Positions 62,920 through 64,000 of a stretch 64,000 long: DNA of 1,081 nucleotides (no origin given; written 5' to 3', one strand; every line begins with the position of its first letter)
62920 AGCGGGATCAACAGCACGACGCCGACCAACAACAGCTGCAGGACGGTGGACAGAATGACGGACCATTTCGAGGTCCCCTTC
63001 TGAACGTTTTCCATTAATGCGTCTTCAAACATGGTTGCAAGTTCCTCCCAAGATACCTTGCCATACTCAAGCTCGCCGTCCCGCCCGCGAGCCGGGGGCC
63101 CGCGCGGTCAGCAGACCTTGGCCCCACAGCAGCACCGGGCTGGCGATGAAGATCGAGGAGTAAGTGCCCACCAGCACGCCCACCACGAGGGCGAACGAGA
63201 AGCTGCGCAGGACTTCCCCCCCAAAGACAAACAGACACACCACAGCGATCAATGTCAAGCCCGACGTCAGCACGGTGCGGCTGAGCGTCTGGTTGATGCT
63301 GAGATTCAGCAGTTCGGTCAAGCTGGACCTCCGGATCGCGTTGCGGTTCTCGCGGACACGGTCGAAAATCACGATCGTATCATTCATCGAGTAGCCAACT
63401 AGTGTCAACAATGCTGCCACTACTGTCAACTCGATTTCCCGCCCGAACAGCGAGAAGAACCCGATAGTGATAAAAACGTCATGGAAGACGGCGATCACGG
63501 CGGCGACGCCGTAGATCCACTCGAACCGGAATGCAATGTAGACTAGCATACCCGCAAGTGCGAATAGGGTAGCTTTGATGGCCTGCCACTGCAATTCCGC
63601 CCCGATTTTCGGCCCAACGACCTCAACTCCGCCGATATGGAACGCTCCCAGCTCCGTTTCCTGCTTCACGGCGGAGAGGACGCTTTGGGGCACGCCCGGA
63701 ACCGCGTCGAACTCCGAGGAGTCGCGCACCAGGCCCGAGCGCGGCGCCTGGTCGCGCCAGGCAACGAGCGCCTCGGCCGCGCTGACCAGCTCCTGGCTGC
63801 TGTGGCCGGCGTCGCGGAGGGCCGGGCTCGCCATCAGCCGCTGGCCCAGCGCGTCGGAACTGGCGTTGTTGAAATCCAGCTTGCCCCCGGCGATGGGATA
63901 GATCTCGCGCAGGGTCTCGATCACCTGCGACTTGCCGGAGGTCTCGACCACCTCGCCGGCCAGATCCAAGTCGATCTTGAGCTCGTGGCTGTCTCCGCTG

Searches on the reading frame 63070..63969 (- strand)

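Call 49: search_protein_families(library=pfam, proteins=[window:63070-63969:-], max_evalue=0.001)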
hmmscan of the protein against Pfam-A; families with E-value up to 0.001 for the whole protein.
window:63070-63969:- (300 aa): 1 family
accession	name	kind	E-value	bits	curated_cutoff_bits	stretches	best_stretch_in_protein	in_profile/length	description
PF02355.23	SecD_SecF_C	-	2.3e-68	229.8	20.5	1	109-282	12-185/189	Protein export membrane protein SecD/SecF, C-terminal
